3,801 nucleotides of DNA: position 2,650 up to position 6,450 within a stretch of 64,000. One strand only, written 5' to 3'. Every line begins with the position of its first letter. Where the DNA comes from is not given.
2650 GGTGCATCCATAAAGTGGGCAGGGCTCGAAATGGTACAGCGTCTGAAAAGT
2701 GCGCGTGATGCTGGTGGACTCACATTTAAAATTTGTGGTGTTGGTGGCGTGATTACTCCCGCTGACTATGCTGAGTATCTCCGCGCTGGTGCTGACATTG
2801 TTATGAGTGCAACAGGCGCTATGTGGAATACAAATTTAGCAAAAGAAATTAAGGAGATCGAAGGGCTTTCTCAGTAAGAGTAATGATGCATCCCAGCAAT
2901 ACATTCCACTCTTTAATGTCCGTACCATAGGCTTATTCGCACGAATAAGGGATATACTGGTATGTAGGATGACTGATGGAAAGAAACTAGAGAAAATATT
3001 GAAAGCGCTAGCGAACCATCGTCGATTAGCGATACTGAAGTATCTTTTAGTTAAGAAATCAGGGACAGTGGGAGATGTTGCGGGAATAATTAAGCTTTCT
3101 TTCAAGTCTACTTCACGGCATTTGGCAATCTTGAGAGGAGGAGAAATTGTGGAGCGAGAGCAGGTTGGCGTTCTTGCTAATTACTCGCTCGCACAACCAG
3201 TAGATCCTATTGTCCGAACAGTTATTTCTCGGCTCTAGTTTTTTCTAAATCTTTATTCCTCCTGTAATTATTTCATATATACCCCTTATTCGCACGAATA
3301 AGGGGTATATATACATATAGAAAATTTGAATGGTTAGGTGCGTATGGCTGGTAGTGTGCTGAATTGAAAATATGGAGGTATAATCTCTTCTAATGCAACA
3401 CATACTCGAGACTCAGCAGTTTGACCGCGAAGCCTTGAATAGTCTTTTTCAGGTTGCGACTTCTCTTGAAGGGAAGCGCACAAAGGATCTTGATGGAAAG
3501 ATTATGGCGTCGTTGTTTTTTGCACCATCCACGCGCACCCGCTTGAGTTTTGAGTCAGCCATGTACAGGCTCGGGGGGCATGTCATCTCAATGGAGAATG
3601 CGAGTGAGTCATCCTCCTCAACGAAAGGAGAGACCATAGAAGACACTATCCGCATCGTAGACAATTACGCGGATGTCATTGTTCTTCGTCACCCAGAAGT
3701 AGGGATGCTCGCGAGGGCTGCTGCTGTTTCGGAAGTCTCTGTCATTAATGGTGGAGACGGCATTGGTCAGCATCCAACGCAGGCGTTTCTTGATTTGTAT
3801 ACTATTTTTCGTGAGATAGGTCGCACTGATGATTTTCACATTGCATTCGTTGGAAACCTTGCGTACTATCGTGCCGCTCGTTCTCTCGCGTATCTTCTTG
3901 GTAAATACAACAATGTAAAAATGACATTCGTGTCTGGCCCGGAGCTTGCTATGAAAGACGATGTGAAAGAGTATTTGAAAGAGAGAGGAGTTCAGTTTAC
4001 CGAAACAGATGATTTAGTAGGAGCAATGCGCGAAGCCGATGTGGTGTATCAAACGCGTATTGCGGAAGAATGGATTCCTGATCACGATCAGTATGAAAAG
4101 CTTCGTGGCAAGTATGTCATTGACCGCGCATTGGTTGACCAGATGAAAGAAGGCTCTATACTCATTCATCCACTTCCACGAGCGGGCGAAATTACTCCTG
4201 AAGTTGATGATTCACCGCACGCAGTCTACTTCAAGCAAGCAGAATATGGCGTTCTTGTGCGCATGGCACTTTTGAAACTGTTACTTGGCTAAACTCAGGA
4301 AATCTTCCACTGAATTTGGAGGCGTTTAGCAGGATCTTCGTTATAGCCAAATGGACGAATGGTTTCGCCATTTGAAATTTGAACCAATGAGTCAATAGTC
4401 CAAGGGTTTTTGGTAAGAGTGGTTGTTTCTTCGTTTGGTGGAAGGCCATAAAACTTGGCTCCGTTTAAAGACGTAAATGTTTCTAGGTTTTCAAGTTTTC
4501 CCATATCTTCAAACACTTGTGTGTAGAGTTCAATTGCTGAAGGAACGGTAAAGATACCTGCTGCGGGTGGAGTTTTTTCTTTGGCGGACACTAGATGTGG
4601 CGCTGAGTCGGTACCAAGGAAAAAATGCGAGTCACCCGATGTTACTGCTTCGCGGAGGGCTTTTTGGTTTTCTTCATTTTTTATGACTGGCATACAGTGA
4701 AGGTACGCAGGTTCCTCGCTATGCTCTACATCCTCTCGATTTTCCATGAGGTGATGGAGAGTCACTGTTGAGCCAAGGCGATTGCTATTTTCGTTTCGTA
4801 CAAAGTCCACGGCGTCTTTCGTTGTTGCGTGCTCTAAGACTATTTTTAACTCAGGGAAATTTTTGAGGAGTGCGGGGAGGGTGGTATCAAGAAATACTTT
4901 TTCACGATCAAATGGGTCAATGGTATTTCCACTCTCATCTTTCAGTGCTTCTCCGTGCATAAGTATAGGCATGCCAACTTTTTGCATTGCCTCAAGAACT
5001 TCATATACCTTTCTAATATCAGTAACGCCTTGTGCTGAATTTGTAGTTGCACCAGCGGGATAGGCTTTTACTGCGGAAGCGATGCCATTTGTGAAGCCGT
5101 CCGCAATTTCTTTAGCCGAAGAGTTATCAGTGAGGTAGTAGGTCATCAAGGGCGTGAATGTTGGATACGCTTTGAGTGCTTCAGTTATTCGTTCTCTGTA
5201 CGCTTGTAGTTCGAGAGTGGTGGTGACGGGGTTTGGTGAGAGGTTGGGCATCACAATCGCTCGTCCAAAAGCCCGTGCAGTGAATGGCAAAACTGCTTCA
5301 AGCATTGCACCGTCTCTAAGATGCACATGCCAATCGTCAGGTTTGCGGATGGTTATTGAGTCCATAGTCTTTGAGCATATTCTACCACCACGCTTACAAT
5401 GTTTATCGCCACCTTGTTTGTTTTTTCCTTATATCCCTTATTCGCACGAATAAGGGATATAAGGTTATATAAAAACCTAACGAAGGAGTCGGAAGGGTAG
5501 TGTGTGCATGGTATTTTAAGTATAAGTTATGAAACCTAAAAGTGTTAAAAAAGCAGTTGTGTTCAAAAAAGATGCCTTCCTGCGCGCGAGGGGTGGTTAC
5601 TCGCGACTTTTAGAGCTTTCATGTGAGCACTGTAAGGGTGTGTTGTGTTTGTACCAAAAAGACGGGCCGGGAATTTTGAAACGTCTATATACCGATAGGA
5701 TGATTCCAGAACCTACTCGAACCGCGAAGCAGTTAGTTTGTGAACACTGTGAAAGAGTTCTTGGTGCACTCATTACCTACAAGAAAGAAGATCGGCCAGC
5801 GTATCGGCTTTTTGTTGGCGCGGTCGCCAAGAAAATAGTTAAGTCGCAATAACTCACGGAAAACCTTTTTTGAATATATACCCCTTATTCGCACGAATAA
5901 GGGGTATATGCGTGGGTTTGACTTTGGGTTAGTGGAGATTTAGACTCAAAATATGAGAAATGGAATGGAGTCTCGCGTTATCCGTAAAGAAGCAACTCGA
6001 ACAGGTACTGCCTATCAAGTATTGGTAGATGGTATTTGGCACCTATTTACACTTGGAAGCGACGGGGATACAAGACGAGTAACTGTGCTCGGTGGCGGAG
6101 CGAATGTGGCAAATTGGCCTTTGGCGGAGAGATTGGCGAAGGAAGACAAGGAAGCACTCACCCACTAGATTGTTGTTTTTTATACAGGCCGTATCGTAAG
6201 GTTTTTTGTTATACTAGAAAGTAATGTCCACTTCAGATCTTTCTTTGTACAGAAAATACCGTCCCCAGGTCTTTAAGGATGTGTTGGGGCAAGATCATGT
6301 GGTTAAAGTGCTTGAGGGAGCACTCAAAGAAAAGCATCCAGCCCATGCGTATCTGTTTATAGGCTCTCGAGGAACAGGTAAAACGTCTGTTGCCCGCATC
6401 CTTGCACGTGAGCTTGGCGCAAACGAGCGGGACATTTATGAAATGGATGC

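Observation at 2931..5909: Four copies of a 34-38-bp perfect palindrome (core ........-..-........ plus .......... arms) in every intergenic gap of the pyrBC region, bracketing a small ArsR-like regulator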

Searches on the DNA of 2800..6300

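Call 13: search_rna_families(source=window, start=2800, end=6300, threshold=evalue, max_evalue=5)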
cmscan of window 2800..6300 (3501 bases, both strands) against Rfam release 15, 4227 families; matches with E-value up to 5: 11.
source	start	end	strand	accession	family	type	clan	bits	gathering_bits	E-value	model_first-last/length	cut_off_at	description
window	5413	5484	+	RF03578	mir-3910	Gene; miRNA;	-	30.2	95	0.0031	1-82/82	no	mir-3910 microRNA precursor family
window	5414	5483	-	RF03578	mir-3910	Gene; miRNA;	-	26.3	95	0.036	1-82/82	no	mir-3910 microRNA precursor family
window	5415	5475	+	RF04174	MIR4208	Gene; miRNA;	-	25.2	140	0.91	1-191/191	no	MIR4208 microRNA precursor family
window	5845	5920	+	RF02362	Yfr10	Gene; sRNA;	-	22.2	43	4.5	1-78/78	no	Cyanobacterial functional RNA 10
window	3274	3313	-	RF04240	mir-4716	Gene; miRNA;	-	21.4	76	0.47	1-84/84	no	mir-4716 microRNA precursor family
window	5428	5463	+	RF03359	mir-1729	Gene; miRNA;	-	21.1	80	0.49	1-71/71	no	mir-1729 microRNA precursor family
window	4932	5041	-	RF02191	TCL6_1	Gene; lncRNA;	-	20.9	60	0.22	1-113/113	no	T-cell leukemia/lymphoma 6 conserved region 1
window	3276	3311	+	RF03359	mir-1729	Gene; miRNA;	-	19.2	80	1.7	1-71/71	no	mir-1729 microRNA precursor family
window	5416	5481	-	RF00103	mir-1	Gene; miRNA;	-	18.9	45.6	2.1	1-79/79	no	mir-1 microRNA precursor family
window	5416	5481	+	RF00103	mir-1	Gene; miRNA;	-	17.7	45.6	4.5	1-79/79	no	mir-1 microRNA precursor family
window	5427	5464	+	RF04207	MIR5048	Gene; miRNA;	-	14.3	160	3.1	1-356/356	no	MIR5048 microRNA precursor family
